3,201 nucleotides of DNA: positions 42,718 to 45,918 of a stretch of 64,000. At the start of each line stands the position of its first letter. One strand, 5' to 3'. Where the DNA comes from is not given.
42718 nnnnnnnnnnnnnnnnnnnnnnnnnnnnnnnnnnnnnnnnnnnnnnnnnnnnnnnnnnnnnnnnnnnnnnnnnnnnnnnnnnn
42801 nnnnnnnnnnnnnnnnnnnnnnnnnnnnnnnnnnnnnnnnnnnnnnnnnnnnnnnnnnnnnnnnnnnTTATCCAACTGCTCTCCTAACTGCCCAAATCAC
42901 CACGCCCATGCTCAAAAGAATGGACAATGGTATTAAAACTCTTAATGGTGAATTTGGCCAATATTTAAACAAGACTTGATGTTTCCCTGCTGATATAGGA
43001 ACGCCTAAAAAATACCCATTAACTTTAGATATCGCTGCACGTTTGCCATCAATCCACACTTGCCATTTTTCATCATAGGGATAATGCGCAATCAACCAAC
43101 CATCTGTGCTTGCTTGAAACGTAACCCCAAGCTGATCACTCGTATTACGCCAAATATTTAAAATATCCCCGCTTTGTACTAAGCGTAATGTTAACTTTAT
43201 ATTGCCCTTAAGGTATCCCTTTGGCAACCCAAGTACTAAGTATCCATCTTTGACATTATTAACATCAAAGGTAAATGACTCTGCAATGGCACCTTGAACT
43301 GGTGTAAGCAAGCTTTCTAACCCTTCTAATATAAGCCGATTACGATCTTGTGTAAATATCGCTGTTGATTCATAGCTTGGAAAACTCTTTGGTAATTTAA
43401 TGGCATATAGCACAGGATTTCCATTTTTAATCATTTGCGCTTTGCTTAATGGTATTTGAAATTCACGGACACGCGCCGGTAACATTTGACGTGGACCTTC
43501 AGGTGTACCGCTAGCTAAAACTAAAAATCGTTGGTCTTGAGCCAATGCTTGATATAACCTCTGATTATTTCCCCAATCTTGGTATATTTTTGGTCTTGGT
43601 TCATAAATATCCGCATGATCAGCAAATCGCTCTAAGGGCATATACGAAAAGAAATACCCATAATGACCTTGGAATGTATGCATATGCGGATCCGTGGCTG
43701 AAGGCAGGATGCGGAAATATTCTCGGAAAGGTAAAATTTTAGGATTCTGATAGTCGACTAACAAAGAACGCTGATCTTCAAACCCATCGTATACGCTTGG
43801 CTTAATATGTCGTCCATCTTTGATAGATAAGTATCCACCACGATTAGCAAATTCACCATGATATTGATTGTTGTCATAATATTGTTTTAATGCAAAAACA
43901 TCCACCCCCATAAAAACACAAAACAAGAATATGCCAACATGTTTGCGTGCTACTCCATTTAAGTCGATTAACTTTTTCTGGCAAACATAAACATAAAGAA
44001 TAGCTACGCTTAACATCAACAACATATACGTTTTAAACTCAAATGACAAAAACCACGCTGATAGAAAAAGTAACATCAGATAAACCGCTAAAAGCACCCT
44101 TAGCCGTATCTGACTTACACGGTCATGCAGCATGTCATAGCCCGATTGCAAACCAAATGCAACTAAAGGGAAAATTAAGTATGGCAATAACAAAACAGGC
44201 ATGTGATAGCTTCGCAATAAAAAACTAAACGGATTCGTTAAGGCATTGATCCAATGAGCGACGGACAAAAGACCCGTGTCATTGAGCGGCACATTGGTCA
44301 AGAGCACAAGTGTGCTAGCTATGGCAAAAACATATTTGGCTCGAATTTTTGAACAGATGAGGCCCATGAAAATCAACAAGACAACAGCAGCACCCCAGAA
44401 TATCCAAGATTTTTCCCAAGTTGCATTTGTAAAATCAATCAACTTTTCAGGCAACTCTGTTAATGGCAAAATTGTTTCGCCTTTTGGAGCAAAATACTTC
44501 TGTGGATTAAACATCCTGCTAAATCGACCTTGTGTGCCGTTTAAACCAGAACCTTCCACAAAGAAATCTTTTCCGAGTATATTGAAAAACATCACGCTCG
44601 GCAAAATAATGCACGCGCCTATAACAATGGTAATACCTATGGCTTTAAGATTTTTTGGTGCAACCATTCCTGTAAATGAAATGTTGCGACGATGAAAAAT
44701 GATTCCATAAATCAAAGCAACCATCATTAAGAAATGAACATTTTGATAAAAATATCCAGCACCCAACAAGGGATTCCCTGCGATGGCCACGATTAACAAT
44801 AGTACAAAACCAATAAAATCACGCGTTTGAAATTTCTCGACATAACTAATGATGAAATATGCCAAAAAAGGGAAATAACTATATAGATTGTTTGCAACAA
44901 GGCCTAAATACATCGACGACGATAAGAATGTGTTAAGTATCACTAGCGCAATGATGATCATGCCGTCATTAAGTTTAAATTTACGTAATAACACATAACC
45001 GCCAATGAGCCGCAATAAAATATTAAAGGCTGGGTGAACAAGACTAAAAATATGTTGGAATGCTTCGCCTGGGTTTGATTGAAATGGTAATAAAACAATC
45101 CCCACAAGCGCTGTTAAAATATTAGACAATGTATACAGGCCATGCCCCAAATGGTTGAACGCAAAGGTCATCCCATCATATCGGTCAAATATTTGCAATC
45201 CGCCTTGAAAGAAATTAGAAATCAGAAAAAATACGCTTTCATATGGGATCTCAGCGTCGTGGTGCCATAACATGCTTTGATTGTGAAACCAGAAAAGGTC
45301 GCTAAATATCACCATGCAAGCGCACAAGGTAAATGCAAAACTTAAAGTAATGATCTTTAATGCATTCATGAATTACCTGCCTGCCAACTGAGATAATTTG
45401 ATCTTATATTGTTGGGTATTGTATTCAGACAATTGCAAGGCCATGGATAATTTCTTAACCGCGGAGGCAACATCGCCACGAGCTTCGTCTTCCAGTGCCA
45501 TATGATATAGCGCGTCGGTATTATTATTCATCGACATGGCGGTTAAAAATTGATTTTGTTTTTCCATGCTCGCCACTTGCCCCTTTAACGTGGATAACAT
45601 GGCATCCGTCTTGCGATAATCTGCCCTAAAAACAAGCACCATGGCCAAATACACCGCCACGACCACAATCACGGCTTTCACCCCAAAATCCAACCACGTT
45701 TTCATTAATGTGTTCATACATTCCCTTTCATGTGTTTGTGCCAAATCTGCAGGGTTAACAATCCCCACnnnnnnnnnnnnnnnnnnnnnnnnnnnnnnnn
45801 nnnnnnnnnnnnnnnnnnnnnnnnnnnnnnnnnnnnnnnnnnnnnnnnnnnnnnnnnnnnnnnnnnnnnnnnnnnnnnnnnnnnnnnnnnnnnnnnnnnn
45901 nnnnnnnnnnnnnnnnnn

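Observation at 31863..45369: Three YfhO-like (subfamily B) paralogs alternate with family-A genes and are translationally coupled to them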

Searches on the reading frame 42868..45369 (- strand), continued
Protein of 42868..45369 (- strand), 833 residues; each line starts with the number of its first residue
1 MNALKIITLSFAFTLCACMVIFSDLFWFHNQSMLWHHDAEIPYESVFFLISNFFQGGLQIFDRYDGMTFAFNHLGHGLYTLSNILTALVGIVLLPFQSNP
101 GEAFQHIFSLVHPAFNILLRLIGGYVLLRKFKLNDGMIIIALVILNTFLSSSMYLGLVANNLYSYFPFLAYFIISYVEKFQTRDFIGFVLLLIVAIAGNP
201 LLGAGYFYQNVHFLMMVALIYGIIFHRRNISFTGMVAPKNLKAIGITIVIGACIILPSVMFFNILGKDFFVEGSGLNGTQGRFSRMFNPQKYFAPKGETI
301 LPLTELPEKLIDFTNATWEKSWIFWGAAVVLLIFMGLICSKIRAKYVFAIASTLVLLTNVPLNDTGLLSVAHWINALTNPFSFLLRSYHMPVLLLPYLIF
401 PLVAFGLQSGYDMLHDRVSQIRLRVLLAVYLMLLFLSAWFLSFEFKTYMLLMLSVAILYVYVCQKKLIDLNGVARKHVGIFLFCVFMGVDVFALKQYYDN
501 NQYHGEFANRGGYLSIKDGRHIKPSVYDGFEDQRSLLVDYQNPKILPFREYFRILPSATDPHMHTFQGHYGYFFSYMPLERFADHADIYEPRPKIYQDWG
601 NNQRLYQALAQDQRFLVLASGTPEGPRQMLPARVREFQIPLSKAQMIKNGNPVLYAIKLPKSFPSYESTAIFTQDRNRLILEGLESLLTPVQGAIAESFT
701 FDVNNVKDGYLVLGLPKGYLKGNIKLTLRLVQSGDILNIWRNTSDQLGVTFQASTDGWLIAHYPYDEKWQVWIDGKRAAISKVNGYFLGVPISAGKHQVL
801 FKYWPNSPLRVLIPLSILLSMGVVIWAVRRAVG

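Call 58: find_homologous_proteins(query=A4, max_evalue=0.001)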
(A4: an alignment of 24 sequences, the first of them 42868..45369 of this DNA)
Query A4 (24 sequences) (833 aa, profile of the alignment): 30 proteins with E <= 0.001 among 8000 candidates.
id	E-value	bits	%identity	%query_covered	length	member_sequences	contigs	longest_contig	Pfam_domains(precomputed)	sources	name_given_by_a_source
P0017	0.0e+0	1177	31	99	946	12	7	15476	PF09586.17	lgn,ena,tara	tara:strand:+ start:119 stop:2959 length:2841 start_codon:yes stop_codon:yes gene_type:complete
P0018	0.0e+0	1168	31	99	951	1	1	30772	PF09586.17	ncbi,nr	ncbi:YfhO family protein [Nitrospinaceae bacterium]|nr:YfhO family protein [Nitrospinaceae bacterium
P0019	0.0e+0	1167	30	100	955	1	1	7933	PF09586.17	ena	-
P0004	0.0e+0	1157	55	98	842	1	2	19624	PF09586.17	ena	-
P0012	0.0e+0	1155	35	99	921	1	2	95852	PF09586.17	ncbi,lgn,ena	-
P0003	0.0e+0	1140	57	99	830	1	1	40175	PF09586.17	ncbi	-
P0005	0.0e+0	1132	48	99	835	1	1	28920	PF09586.17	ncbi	-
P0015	0.0e+0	1127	34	97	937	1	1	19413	PF09586.17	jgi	jgi:hypothetical protein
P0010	0.0e+0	1126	34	98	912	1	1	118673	PF09586.17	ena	-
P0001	0.0e+0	1121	100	100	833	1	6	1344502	PF09586.17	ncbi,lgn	-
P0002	0.0e+0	1118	62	100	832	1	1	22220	PF09586.17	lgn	-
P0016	0.0e+0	1115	32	98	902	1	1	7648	PF09586.17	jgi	jgi:hypothetical protein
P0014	0.0e+0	1113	32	98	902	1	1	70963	PF09586.17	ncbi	-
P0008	0.0e+0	1105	41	99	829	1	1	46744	PF09586.17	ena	-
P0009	0.0e+0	1102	36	98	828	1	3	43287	PF09586.17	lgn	-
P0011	0.0e+0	1098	36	98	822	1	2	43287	PF09586.17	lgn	-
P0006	0.0e+0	1095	45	99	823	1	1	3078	PF09586.17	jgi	jgi:hypothetical protein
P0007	0.0e+0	1094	43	97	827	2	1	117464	PF09586.17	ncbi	-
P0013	1.4e-293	995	34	99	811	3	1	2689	PF09586.17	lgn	-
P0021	3.0e-278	944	28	97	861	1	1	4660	PF09586.17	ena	-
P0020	8.0e-275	932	28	98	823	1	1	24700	PF09586.17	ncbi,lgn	-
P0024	1.7e-262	892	25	97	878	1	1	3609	PF09586.17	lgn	-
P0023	3.9e-215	735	30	35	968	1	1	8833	PF09586.17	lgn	-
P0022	1.1e-208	714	31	49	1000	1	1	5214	PF09586.17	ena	-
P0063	2.7e-6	44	31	7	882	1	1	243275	PF09586.17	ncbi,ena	-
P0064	4.3e-6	43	30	6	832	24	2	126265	PF09586.17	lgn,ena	-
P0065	1.7e-5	41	27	8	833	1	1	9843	PF09586.17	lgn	-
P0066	8.0e-5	39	40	6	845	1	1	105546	PF09586.17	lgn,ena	-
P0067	2.4e-4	38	28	11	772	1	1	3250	PF09586.17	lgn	-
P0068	4.5e-4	37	30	6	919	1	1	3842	PF09586.17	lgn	-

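Call 60: search_protein_families(library=pfam, proteins=[P0063, P0064, P0065, P0066, P0067, P0068], max_evalue=0.001)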
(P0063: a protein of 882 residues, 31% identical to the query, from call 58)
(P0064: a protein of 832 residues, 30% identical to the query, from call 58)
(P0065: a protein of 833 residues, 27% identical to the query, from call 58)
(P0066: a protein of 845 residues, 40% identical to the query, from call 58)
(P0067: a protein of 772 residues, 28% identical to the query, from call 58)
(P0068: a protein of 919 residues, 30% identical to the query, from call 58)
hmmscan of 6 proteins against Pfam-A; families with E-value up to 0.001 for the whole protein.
P0063 (882 aa): 1 family
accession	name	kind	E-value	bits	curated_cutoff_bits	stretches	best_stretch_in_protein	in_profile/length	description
PF09586.16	YfhO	-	4.5e-08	32.4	28.5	1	816-866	785-835/835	Bacterial membrane protein YfhO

P0064 (832 aa): 1 family
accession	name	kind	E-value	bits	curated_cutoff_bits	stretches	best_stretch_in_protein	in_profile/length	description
PF09586.16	YfhO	-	7.2e-58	197.1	28.5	2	32-701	14-619/835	Bacterial membrane protein YfhO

P0065 (833 aa): 1 family
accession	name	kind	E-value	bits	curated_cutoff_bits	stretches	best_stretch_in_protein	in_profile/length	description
PF09586.16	YfhO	-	4e-62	211.2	28.5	1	26-814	19-835/835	Bacterial membrane protein YfhO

P0066 (845 aa): 1 family
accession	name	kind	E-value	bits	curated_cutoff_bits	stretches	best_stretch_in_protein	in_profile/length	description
PF09586.16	YfhO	-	5.1e-61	207.5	28.5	1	11-824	3-835/835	Bacterial membrane protein YfhO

P0067 (772 aa): 1 family
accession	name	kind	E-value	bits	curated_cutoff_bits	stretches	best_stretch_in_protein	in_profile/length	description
PF09586.16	YfhO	-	1.3e-07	30.9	28.5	1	691-750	776-835/835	Bacterial membrane protein YfhO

P0068 (919 aa): 1 family
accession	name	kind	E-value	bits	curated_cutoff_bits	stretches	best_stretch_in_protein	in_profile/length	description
PF09586.16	YfhO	-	3.1e-09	36.2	28.5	1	829-869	787-827/835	Bacterial membrane protein YfhO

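Call 68: find_related_loci(query=A4, collection=metagenome_contigs, flank=10000)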
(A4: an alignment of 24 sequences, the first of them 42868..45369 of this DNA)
Query A4 (833 aa) in metagenome_contigs; peptide patterns used: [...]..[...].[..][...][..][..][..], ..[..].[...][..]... (x = any residue, [..] = any of these).
66 stretches matched a pattern; 47 encode a relative of the query (tblastn E <= 1e-3); 46 distinct loci.
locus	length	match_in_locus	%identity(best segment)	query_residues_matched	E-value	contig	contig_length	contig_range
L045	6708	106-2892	31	2-830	1e-137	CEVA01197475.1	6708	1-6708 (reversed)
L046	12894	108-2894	31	2-830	2e-137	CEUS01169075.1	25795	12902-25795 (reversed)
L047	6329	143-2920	31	3-830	3e-136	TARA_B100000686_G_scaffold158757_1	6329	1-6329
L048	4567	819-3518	32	20-830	4e-134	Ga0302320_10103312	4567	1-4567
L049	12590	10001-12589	32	2-806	1e-128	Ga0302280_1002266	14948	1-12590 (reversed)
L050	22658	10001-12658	33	21-830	6e-127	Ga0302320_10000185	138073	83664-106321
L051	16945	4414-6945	32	21-830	6e-127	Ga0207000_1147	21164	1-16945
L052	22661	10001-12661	31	11-828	2e-123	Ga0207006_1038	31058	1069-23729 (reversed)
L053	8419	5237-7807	31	6-828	9e-124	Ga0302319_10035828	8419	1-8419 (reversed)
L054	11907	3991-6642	31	20-830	4e-115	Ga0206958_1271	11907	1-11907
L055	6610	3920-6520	31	11-806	4e-115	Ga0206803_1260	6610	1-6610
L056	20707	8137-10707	30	6-824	9e-113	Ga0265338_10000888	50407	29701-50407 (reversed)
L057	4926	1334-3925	29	1-824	1e-111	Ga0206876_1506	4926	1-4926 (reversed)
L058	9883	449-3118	30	24-830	6e-106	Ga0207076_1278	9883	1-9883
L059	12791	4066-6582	30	29-822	4e-102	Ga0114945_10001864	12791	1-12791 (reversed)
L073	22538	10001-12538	34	15-821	4e-140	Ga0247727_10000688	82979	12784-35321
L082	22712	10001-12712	26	5-805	1e-77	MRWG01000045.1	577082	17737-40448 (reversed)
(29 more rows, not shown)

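Call 86: fold_search(model_id=the predicted structure, library=pdb)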
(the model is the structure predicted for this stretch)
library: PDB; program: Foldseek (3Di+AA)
matches with E <= 10: 296; with E <= 0.001: 1
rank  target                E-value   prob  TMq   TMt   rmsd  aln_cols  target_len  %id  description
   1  7bvc_B                5.9e-04  0.99  0.24  0.20  19.6       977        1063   10  Cryo-EM structure of Mycobacterium smegmatis arabinosyltransferase EmbA-EmbB-AcpM2 in complex with ethambutol (released 2020-04-29)
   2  5ezm                  1.3e-03  1.00  0.27  0.37  10.4       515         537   12  Crystal Structure of ArnT from Cupriavidus metallidurans in the apo state (released 2016-02-17)
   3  5f15                  1.8e-03  1.00  0.29  0.40   8.8       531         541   13  Crystal Structure of ArnT from Cupriavidus metallidurans bound to Undecaprenyl phosphate (released 2016-02-17)
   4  6ftg_5                7.4e-03  1.00  0.30  0.37  16.0       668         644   13  Subtomogram average of OST-containing ribosome-translocon complexes from canine rough microsomal membranes (released 2018-03-21)
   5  5ogl_A                2.9e-02  1.00  0.30  0.34   9.8       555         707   12  Structure of bacterial oligosaccharyltransferase PglB in complex with an acceptor peptide and an lipid-linked oligosac (released 2017-10-25)
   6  6wbx                  3.3e-02  1.00  0.10  0.07  16.2       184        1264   14  Single-Particle Cryo-EM Structure of Arabinofuranosyltransferase AftD from Mycobacteria, Mutant R1389S Class 1 (released 2020-05-13)
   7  8b6l_I                3.8e-02  0.99  0.27  0.31  14.8       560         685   12  Subtomogram average of the human Sec61-TRAP-OSTA-translocon (released 2022-12-07)
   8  6ezn_F                6.0e-02  1.00  0.30  0.37  11.5       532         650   11  Cryo-EM structure of the yeast oligosaccharyltransferase (OST) complex (released 2018-01-17)
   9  9s6t_A                7.7e-02  0.99  0.30  0.47   8.5       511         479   10  Ternary cryo-EM structure of chicken ALG12 with Dol25-PP-GlcNAc2Man7, Dol25-P-Man, and Fab (released 2026-03-18)
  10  8pn9_A                9.8e-02  0.98  0.29  0.35  13.2       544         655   11  Structure of human oligosaccharyltransferase OST-A complex bound to NGI-1 (released 2024-05-08)
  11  8age_A                1.0e-01  0.99  0.30  0.38  11.0       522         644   12  Structure of yeast oligosaccharylransferase complex with acceptor peptide bound (released 2022-12-07)
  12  7oci_F                1.3e-01  0.98  0.28  0.35  14.5       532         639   11  Cryo-EM structure of yeast Ost6p containing oligosaccharyltransferase complex (released 2022-02-16)
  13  9n9j_I                1.8e-01  0.92  0.28  0.33  14.6       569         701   12  Structure of a GRP94 folding intermediate engaged with a CCDC134- and FKBP11-bound secretory translocon (released 2025-11-19)
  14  8fq9                  2.1e-01  0.10  0.08  0.13  23.6       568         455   11  Crystal structure of a ligand-bound cation-site mutant D55C of a melibiose transporter (released 2024-06-05)
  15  8agb_A                2.5e-01  0.92  0.27  0.34  14.6       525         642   10  Structure of yeast oligosaccharylransferase complex with lipid-linked oligosaccharide bound (released 2022-12-07)
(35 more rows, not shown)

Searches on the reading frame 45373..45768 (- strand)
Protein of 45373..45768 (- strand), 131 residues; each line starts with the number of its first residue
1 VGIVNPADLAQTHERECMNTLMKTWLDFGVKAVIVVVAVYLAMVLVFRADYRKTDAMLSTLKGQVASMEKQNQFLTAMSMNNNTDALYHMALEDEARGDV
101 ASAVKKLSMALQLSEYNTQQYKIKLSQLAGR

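Call 5: search_protein_families(library=pfam, proteins=[window:45373-45768:-], max_evalue=0.01)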
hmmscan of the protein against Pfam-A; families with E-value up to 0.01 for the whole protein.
window:45373-45768:- (131 aa): 0 families

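Call 71: search_protein_families(library=pfam, proteins=[window:45373-45768:-], max_evalue=5)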
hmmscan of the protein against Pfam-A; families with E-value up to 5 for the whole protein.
window:45373-45768:- (131 aa): 3 families
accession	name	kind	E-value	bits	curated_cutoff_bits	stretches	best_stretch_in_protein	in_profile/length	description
PF23953.1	TPR_COPA_B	-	0.029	14.5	33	1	45-124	4-78/181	COPA/B TPR domain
PF16982.10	Flp1_like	-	0.13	12.1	33.5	1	29-49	10-30/49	Putative Flagellin, Flp1-like, domain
PF14991.11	MLANA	-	0.22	12.2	27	1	32-95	26-89/117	Protein melan-A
